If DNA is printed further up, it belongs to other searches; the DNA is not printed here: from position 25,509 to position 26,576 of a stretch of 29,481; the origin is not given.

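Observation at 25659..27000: Small tyrosine recombinase next to a 570-bp gene-free AT-rich region on a plasmid-borne prophage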

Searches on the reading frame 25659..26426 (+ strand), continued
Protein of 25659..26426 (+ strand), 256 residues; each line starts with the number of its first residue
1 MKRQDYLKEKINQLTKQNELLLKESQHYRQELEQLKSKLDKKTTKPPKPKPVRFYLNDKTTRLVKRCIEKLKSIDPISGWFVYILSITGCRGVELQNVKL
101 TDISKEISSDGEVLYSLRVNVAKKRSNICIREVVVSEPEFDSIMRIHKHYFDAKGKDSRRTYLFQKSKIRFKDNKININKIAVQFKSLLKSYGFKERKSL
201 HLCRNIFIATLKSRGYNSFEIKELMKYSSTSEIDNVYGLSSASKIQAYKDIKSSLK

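Call 21: find_homologous_proteins(query=window:25659-26426:+, max_evalue=0.001)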
Query window:25659-26426:+ (256 aa): 108 proteins with E <= 0.001 among 908 candidates.
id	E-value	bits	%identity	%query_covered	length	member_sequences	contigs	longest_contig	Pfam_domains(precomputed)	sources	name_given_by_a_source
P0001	1.2e-159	547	100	100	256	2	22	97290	PF00589.28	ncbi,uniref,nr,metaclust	ncbi:tyrosine-type recombinase/integrase [Borrelia miyamotoi]|uniref:Tyrosine-type recombinase/integ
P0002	8.3e-139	479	86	100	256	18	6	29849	PF00589.28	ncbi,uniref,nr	ncbi:tyrosine-type recombinase/integrase (plasmid) [Borrelia miyamotoi]|uniref:Tyrosine-type recombi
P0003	1.5e-121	423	83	98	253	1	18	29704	-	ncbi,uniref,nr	ncbi:tyrosine-type recombinase/integrase [Borrelia miyamotoi]|uniref:Tyrosine-type recombinase/integ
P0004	3.6e-121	421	82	98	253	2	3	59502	PF00589.28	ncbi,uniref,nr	ncbi:tyrosine-type recombinase/integrase [Borrelia miyamotoi]|uniref:Site-specific integrase n=1 Tax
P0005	2.7e-113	396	76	98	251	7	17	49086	PF00589.28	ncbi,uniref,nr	ncbi:tyrosine-type recombinase/integrase (plasmid) [Borrelia miyamotoi]|uniref:Site-specific integra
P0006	5.7e-108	378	72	98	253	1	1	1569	PF00589.28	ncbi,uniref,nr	ncbi:tyrosine-type recombinase/integrase [Borrelia hispanica]|uniref:tyrosine-type recombinase/integ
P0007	1.7e-107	377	74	96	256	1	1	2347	PF00589.28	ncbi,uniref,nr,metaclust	ncbi:tyrosine-type recombinase/integrase [Borrelia persica]|uniref:tyrosine-type recombinase/integra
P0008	9.5e-107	374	72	98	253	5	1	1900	PF00589.28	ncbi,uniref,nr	ncbi:site-specific integrase [Borrelia hispanica]|uniref:site-specific integrase n=1 Tax=Borrelia hi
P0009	4.5e-105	369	72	93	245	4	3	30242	PF00589.28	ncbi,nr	ncbi:tyrosine-type recombinase/integrase (plasmid) [Borrelia coriaceae]|nr:tyrosine-type recombinase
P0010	6.0e-105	368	73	96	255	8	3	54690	PF00589.28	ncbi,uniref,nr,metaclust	ncbi:integrase (plasmid) [Borrelia hermsii]|uniref:Integrase n=1 Tax=Borrelia hermsii TaxID=140 RepI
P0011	6.0e-105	368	82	80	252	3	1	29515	PF00589.28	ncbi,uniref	ncbi:tyrosine-type recombinase/integrase [Borrelia turicatae]|uniref:tyrosine-type recombinase/integ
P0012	2.6e-104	366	74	98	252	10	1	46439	PF00589.28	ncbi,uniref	ncbi:tyrosine-type recombinase/integrase [Borrelia turicatae]|uniref:tyrosine-type recombinase/integ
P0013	2.0e-103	363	72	96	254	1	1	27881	PF00589.28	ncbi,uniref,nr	ncbi:tyrosine-type recombinase/integrase [Borrelia hermsii]|uniref:Integrase n=1 Tax=Borrelia hermsi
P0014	3.1e-102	359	79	82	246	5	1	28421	PF00589.28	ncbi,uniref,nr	ncbi:tyrosine-type recombinase/integrase [Borrelia puertoricensis]|uniref:tyrosine-type recombinase/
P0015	2.5e-101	356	72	98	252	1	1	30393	PF00589.28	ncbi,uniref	ncbi:tyrosine-type recombinase/integrase [Borrelia turicatae]|uniref:tyrosine-type recombinase/integ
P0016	9.8e-101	354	71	98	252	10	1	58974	PF00589.28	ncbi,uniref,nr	ncbi:tyrosine-type recombinase/integrase [Borrelia puertoricensis]|uniref:tyrosine-type recombinase/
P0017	2.1e-99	350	66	100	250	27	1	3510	PF00589.28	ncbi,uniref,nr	ncbi:Integrase protein family protein (plasmid) [Borrelia crocidurae DOU]|uniref:Integrase protein f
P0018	1.9e-82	295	60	92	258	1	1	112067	PF00589.28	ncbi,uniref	ncbi:site-specific integrase [Borreliella japonica]|uniref:site-specific integrase n=1 Tax=Borreliel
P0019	2.2e-82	294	60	92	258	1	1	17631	PF00589.28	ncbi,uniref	ncbi:site-specific integrase (plasmid) [Borreliella yangtzensis]|uniref:site-specific integrase n=1 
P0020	2.4e-82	294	60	92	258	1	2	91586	PF00589.28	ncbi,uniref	ncbi:site-specific integrase [Borreliella tanukii]|uniref:site-specific integrase n=1 Tax=Borreliell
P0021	4.0e-82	294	59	95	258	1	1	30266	PF00589.28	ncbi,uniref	ncbi:tyrosine-type recombinase/integrase (plasmid) [Borreliella japonica]|uniref:tyrosine-type recom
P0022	4.2e-82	294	64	80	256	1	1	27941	PF00589.28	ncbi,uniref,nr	ncbi:integrase (plasmid) [Borrelia turcica IST7]|uniref:Integrase n=1 Tax=Borrelia turcica IST7 TaxI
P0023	6.6e-82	293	62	92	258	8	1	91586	PF00589.28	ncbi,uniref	ncbi:tyrosine-type recombinase/integrase [Borreliella tanukii]|uniref:tyrosine-type recombinase/inte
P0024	7.2e-82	293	60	92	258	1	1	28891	PF00589.28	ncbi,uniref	ncbi:tyrosine-type recombinase/integrase (plasmid) [Borreliella japonica]|uniref:tyrosine-type recom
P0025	7.8e-82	293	60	92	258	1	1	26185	PF00589.28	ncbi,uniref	ncbi:tyrosine-type recombinase/integrase [Borreliella japonica]|uniref:tyrosine-type recombinase/int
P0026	3.0e-81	291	60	92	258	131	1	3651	PF00589.28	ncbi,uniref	ncbi:tyrosine-type recombinase/integrase [Borreliella afzelii]|uniref:tyrosine-type recombinase/inte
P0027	3.2e-81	291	58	93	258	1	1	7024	PF00589.28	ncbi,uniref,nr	ncbi:site-specific integrase [Borreliella americana]|uniref:site-specific integrase n=1 Tax=Borrelie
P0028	9.6e-81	289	59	92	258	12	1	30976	PF00589.28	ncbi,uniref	ncbi:tyrosine-type recombinase/integrase (plasmid) [Borreliella yangtzensis]|uniref:tyrosine-type re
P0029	1.3e-80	289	58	92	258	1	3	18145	PF00589.28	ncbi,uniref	ncbi:tyrosine-type recombinase/integrase [Borreliella kurtenbachii]|uniref:tyrosine-type recombinase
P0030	1.6e-80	288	59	92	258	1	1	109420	PF00589.28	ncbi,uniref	ncbi:site-specific integrase [Borreliella valaisiana]|uniref:site-specific integrase n=1 Tax=Borreli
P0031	2.3e-80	288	58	92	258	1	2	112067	PF00589.28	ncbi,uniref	ncbi:tyrosine-type recombinase/integrase [Borreliella japonica]|uniref:tyrosine-type recombinase/int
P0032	3.7e-80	287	59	92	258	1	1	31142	PF00589.28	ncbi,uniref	ncbi:site-specific integrase [Borreliella japonica]|uniref:site-specific integrase n=1 Tax=Borreliel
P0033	4.3e-80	287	60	92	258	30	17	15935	PF00589.28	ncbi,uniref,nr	ncbi:tyrosine-type recombinase/integrase [Borreliella garinii]|uniref:tyrosine-type recombinase/inte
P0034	5.6e-80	287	59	92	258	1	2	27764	PF00589.28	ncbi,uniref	ncbi:site-specific integrase (plasmid) [Borreliella americana]|uniref:Site-specific integrase n=1 Ta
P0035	6.8e-80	286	59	92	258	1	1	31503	PF00589.28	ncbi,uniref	ncbi:tyrosine-type recombinase/integrase (plasmid) [Borreliella japonica]|uniref:tyrosine-type recom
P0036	1.1e-79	286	59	92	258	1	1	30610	PF00589.28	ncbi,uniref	ncbi:site-specific integrase (plasmid) [Borreliella yangtzensis]|uniref:site-specific integrase n=1 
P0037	1.6e-79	285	59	92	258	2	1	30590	PF00589.28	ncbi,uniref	ncbi:tyrosine-type recombinase/integrase [Borreliella tanukii]|uniref:tyrosine-type recombinase/inte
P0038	1.8e-79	285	57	93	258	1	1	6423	PF00589.28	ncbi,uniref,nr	ncbi:tyrosine-type recombinase/integrase [Borreliella americana]|uniref:tyrosine-type recombinase/in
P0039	3.2e-79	284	57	92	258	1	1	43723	PF00589.28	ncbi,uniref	ncbi:tyrosine-type recombinase/integrase (plasmid) [Borreliella sinica]|uniref:tyrosine-type recombi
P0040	6.8e-79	283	59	92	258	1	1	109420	PF00589.28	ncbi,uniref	ncbi:site-specific integrase [Borreliella valaisiana]|uniref:site-specific integrase n=1 Tax=Borreli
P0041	7.8e-79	283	58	92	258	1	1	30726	PF00589.28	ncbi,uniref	ncbi:tyrosine-type recombinase/integrase (plasmid) [Borreliella japonica]|uniref:tyrosine-type recom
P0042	1.6e-78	282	60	92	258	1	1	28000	PF00589.28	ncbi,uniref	ncbi:tyrosine-type recombinase/integrase (plasmid) [Borreliella yangtzensis]|uniref:tyrosine-type re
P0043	1.6e-78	282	58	92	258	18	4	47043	PF00589.28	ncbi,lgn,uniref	ncbi:site-specific integrase [Borreliella burgdorferi]|uniref:tyrosine-type recombinase/integrase n=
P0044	1.7e-78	282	59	92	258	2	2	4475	PF00589.28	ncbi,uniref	ncbi:tyrosine-type recombinase/integrase [Borreliella afzelii]|uniref:tyrosine-type recombinase/inte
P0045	1.8e-78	282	59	92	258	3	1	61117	PF00589.28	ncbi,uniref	ncbi:tyrosine-type recombinase/integrase [Borreliella valaisiana]|uniref:tyrosine-type recombinase/i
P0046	1.9e-78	282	56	92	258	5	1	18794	PF00589.28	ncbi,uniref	ncbi:tyrosine-type recombinase/integrase (plasmid) [Borreliella californiensis]|uniref:tyrosine-type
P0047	2.2e-78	281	59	92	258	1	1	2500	PF00589.28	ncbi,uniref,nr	ncbi:site-specific integrase [Borreliella valaisiana]|uniref:site-specific integrase n=1 Tax=Borreli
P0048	2.4e-78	281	58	92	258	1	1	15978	PF00589.28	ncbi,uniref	ncbi:tyrosine-type recombinase/integrase (plasmid) [Borreliella sinica]|uniref:tyrosine-type recombi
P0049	3.1e-78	281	57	92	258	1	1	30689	PF00589.28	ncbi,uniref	ncbi:tyrosine-type recombinase/integrase (plasmid) [Borreliella japonica]|uniref:tyrosine-type recom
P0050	3.3e-78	281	56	92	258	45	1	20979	PF00589.28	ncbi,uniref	ncbi:tyrosine-type recombinase/integrase (plasmid) [Borreliella sinica]|uniref:tyrosine-type recombi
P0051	3.5e-78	281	59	92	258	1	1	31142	PF00589.28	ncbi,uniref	ncbi:site-specific integrase [Borreliella japonica]|uniref:site-specific integrase n=1 Tax=Borreliel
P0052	5.6e-78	280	58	92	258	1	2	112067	PF00589.28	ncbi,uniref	ncbi:site-specific integrase [Borreliella japonica]|uniref:site-specific integrase n=1 Tax=Borreliel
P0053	7.3e-78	280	56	93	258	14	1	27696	PF00589.28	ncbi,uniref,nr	ncbi:tyrosine-type recombinase/integrase [Borreliella burgdorferi]|uniref:tyrosine-type recombinase/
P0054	7.5e-78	280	56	93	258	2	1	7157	PF00589.28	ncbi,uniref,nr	ncbi:tyrosine-type recombinase/integrase [Borreliella americana]|uniref:tyrosine-type recombinase/in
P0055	1.1e-77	279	57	92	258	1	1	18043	PF00589.28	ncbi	ncbi:site-specific integrase (plasmid) [Borreliella americana]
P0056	1.1e-77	279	57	92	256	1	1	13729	PF00589.28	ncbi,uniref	ncbi:tyrosine-type recombinase/integrase, partial [Borreliella burgdorferi]|uniref:tyrosine-type rec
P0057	1.4e-77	279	58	92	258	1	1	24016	PF00589.28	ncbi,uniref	ncbi:tyrosine-type recombinase/integrase (plasmid) [Borreliella sinica]|uniref:tyrosine-type recombi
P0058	1.6e-77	279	52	100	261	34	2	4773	PF00589.28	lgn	-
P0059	1.8e-77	278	56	92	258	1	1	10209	PF00589.28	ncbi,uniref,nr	ncbi:tyrosine-type recombinase/integrase [Borreliella bissettiae]|uniref:Phage integrase family prot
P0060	1.9e-77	278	58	92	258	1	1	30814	PF00589.28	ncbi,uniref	ncbi:tyrosine-type recombinase/integrase [Borreliella japonica]|uniref:tyrosine-type recombinase/int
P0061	2.2e-77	278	61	82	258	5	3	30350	PF00589.28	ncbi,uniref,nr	ncbi:tyrosine-type recombinase/integrase [Borreliella burgdorferi]|uniref:tyrosine-type recombinase/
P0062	2.2e-77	278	62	81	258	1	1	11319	PF00589.28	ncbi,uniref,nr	ncbi:site-specific integrase [Borreliella burgdorferi]|uniref:site-specific integrase n=1 Tax=Borrel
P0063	2.7e-77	278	58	92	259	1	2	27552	PF00589.28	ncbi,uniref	ncbi:site-specific integrase [Borreliella andersonii]|uniref:Site-specific integrase n=1 Tax=Borreli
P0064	3.9e-77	277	56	92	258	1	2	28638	PF00589.28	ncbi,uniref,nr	ncbi:tyrosine-type recombinase/integrase (plasmid) [Borreliella californiensis]|uniref:Integrase n=1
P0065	3.9e-77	277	58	92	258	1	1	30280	PF00589.28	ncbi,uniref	ncbi:site-specific integrase (plasmid) [Borreliella yangtzensis]|uniref:site-specific integrase n=1 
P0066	4.7e-77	277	57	93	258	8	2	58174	PF00589.28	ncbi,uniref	ncbi:site-specific integrase [Borreliella lusitaniae]|uniref:Site-specific integrase n=1 Tax=Borreli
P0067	5.1e-77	277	57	92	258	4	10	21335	PF00589.28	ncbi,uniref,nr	ncbi:tyrosine-type recombinase/integrase [Borreliella burgdorferi]|uniref:tyrosine-type recombinase/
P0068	5.5e-77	277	55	92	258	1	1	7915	PF00589.28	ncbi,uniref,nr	ncbi:integrase (plasmid) [Borreliella bissettiae]|uniref:Integrase n=1 Tax=Borrelia bissettiae TaxID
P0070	5.9e-77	277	61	81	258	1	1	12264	PF00589.28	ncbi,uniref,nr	ncbi:site-specific integrase [Borreliella burgdorferi]|uniref:site-specific integrase n=1 Tax=Borrel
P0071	7.1e-77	276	60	84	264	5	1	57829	PF00589.28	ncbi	ncbi:tyrosine-type recombinase/integrase (plasmid) [Borreliella californiensis]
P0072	7.7e-77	276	54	92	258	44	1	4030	PF00589.28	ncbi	-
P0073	1.0e-76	276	57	92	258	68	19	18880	PF00589.28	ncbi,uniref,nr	ncbi:tyrosine-type recombinase/integrase [Borreliella burgdorferi]|uniref:Plasmid cp18, OspE (ospE) 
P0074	1.3e-76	276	61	80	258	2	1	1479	PF00589.28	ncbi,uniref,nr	ncbi:tyrosine-type recombinase/integrase [Borreliella bissettiae]|uniref:tyrosine-type recombinase/i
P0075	2.0e-76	275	60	82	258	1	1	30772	PF00589.28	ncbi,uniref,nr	ncbi:tyrosine-type recombinase/integrase [Borreliella burgdorferi]|uniref:tyrosine-type recombinase/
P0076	3.3e-76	274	57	92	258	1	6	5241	PF00589.28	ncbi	-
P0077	3.3e-76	274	57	92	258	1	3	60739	PF00589.28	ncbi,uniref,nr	ncbi:BppC (plasmid) [Borreliella burgdorferi JD1]|uniref:site-specific integrase n=1 Tax=Borreliella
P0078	6.7e-76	273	61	81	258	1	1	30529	PF00589.28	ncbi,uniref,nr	ncbi:phage integrase family protein (plasmid) [Borreliella bissettiae DN127]|uniref:Phage integrase 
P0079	8.7e-76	273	55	93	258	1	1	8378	PF00589.28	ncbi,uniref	ncbi:tyrosine-type recombinase/integrase [Borreliella andersonii]|uniref:tyrosine-type recombinase/i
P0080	1.2e-75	272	57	93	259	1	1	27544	PF00589.28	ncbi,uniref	ncbi:tyrosine-type recombinase/integrase [Borreliella andersonii]|uniref:tyrosine-type recombinase/i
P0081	2.3e-75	271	59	81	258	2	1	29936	PF00589.28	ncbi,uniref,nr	ncbi:phage integrase family protein (plasmid) [Borreliella bissettiae DN127]|uniref:Phage integrase 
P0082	2.5e-75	271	56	92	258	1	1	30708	PF00589.28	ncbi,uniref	ncbi:tyrosine-type recombinase/integrase [Borreliella burgdorferi]|uniref:tyrosine-type recombinase/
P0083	2.6e-75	271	52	100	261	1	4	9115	PF00589.28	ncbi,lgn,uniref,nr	ncbi:tyrosine-type recombinase/integrase (plasmid) [Borreliella spielmanii]|uniref:Site-specific rec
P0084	3.2e-75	271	56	92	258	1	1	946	PF00589.28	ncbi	-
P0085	3.8e-75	271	56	92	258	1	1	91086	PF00589.28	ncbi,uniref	ncbi:tyrosine-type recombinase/integrase [Borreliella burgdorferi]|uniref:tyrosine-type recombinase/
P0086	4.9e-75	270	59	82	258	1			PF00589.28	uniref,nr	uniref:Tyr recombinase domain-containing protein n=1 Tax=Borreliella burgdorferi TaxID=139 RepID=O87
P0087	7.1e-75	270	60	84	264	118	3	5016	PF00589.28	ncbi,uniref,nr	ncbi:tyrosine-type recombinase/integrase [Borreliella burgdorferi]|uniref:tyrosine-type recombinase/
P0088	9.9e-75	269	58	79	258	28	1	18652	PF00589.28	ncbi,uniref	ncbi:tyrosine-type recombinase/integrase [Borreliella carolinensis]|uniref:tyrosine-type recombinase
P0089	1.1e-74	269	59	84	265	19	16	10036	PF00589.28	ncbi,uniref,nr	ncbi:tyrosine-type recombinase/integrase [Borreliella burgdorferi]|uniref:Site-specific recombinase,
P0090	1.1e-74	269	55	92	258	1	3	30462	PF00589.28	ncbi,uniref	ncbi:tyrosine-type recombinase/integrase [Borreliella kurtenbachii]|uniref:tyrosine-type recombinase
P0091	1.5e-74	269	54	92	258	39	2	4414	PF00589.28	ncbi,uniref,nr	ncbi:tyrosine-type recombinase/integrase [Borreliella burgdorferi]|uniref:tyrosine-type recombinase/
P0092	2.2e-74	268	54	93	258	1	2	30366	PF00589.28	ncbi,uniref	ncbi:tyrosine-type recombinase/integrase [Borreliella kurtenbachii]|uniref:tyrosine-type recombinase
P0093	1.6e-73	265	56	92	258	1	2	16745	PF00589.28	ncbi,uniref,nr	ncbi:tyrosine-type recombinase/integrase [Borreliella americana]|uniref:tyrosine-type recombinase/in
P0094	4.3e-73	264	55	89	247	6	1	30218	PF00589.28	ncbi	ncbi:tyrosine-type recombinase/integrase, partial [Borreliella burgdorferi]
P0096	6.8e-64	234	70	63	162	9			PF00589.28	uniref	uniref:tyrosine-type recombinase/integrase n=1 Tax=Borrelia duttonii TaxID=40834 RepID=UPI00296F6C10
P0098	5.8e-62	228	62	68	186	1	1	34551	PF00589.28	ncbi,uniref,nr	ncbi:tyrosine-type recombinase/integrase [Borrelia turcica]|uniref:tyrosine-type recombinase/integra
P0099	5.4e-58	215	55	76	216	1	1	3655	PF00589.28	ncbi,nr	ncbi:site-specific integrase, partial [Borreliella yangtzensis]|nr:integrase [Borreliella yangtzensi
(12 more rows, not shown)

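Call 23: search_solved_structures(query=A1, max_evalue=10, show_alignments=3)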
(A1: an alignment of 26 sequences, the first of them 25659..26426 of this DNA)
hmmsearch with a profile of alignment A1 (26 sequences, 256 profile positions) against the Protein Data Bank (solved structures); distinct sequences matched with E-value up to 10: 2.
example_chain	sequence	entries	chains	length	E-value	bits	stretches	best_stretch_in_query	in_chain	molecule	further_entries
6ifx_A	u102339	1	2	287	0.01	18.6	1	11-67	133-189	Ribosomal RNA small subunit methyltransferase A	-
5hxy_A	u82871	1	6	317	0.17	14.6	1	80-228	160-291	Tyrosine recombinase XerA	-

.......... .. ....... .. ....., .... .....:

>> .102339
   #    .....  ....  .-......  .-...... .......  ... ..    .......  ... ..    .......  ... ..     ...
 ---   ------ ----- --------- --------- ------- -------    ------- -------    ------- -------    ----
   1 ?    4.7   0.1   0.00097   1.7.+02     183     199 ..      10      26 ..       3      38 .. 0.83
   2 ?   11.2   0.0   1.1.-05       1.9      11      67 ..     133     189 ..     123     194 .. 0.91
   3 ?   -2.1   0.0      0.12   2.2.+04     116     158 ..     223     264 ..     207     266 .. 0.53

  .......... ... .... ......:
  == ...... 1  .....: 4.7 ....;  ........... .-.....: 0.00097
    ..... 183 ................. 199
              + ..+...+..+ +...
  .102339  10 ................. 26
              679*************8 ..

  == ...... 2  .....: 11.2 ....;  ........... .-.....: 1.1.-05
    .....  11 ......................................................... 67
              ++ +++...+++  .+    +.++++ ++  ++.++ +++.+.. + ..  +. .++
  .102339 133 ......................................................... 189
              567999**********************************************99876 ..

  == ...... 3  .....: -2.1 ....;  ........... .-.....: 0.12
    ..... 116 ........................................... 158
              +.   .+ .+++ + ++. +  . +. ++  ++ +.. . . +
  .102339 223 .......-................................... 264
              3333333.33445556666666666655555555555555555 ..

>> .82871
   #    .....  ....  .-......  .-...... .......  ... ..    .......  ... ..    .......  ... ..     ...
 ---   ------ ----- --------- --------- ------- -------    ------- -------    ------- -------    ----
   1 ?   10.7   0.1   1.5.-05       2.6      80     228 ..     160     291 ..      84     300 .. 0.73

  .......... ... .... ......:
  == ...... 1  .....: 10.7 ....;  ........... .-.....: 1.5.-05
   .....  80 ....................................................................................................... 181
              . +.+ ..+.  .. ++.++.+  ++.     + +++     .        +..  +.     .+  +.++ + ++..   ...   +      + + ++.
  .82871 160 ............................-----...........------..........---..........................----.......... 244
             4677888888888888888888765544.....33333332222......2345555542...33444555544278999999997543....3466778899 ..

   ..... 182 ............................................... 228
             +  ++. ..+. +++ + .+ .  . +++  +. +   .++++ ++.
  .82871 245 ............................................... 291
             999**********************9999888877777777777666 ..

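Call 29: predict_structure(alignment_id=A1)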
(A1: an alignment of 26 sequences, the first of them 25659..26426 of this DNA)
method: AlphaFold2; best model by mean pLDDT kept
length: 256 residues; sequences in the alignment: 26
mean_pLDDT: 81.8   pTM: 0.71
mean pLDDT of the five models: 81.8, 80.5, 80.2, 79.4, 76.9
residues with pLDDT >= 90: 87; 70-90: 119; 50-70: 38; < 50: 12
segments of 3 or more residues with pLDDT < 50: 228-238
pLDDT, mean of each block of 10 residues (from residue 1): 85 92 91 78 55 74 93 94 92 88 87 88 62 91 92 86 79 81 94 81 88 86 64 42 83 79
secondary structure, 60 per line:
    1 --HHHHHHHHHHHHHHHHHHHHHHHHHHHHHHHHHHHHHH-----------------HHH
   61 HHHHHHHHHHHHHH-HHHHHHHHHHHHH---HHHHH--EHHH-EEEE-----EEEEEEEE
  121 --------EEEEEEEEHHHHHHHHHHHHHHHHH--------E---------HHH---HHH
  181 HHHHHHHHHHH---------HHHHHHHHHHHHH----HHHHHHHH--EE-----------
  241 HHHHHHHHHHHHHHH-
elements in order: H3-40 H58-74 H76-88 H92-96 E104-107 E113-120 E129-136 H137-153 H178-191 H201-213 H218-225 H241-255

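Call 34: fold_search(model_id=the predicted structure, library=pdb)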
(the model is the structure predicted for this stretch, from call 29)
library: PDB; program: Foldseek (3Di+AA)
matches with E <= 10: 336; with E <= 0.001: 14
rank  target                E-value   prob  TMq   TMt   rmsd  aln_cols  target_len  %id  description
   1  5jk0_D                2.7e-05  1.00  0.49  0.37   6.1       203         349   15  Crystal structure of XerH site-specific recombinase bound to difH substrate: pre-cleavage complex (released 2016-12-28)
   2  5jk0_C                3.1e-05  1.00  0.48  0.37   6.1       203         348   15  Crystal structure of XerH site-specific recombinase bound to difH substrate: pre-cleavage complex (released 2016-12-28)
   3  3nkh_B                3.5e-05  1.00  0.47  0.52   7.4       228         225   16  Crystal Structure of Integrase from MRSA strain Staphylococcus aureus (released 2010-08-18)
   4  5hxy_A                4.1e-05  1.00  0.47  0.43   9.2       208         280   19  Crystal structure of XerA recombinase (released 2017-02-01)
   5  3nkh_A                5.2e-05  1.00  0.47  0.53   7.1       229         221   15  Crystal Structure of Integrase from MRSA strain Staphylococcus aureus (released 2010-08-18)
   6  5jk0_B                6.9e-05  1.00  0.48  0.37   4.6       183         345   15  Crystal structure of XerH site-specific recombinase bound to difH substrate: pre-cleavage complex (released 2016-12-28)
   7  5jjv_A                7.7e-05  1.00  0.48  0.36   6.8       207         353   15  Crystal structure of XerH site-specific recombinase bound to palindromic difH substrate: post-cleavage complex (released 2016-12-28)
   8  5hxy_C                8.1e-05  1.00  0.45  0.42   7.7       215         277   19  Crystal structure of XerA recombinase (released 2017-02-01)
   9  5jk0_A                8.6e-05  1.00  0.48  0.37   4.6       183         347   15  Crystal structure of XerH site-specific recombinase bound to difH substrate: pre-cleavage complex (released 2016-12-28)
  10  5hxy_D                1.7e-04  1.00  0.46  0.44   8.7       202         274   19  Crystal structure of XerA recombinase (released 2017-02-01)
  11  5hxy_B                2.0e-04  1.00  0.44  0.41   8.1       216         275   20  Crystal structure of XerA recombinase (released 2017-02-01)
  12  1z19_A                2.5e-04  1.00  0.44  0.42   7.8       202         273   14  Crystal structure of a lambda integrase(75-356) dimer bound to a COC' core site (released 2005-06-28)
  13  5jjv_B                3.5e-04  1.00  0.47  0.35   4.1       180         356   14  Crystal structure of XerH site-specific recombinase bound to palindromic difH substrate: post-cleavage complex (released 2016-12-28)
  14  5hxy_F                6.5e-04  1.00  0.46  0.44   8.3       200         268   19  Crystal structure of XerA recombinase (released 2017-02-01)
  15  5j0n_E                1.3e-03  1.00  0.45  0.43   7.5       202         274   13  Lambda excision HJ intermediate (released 2017-02-08)
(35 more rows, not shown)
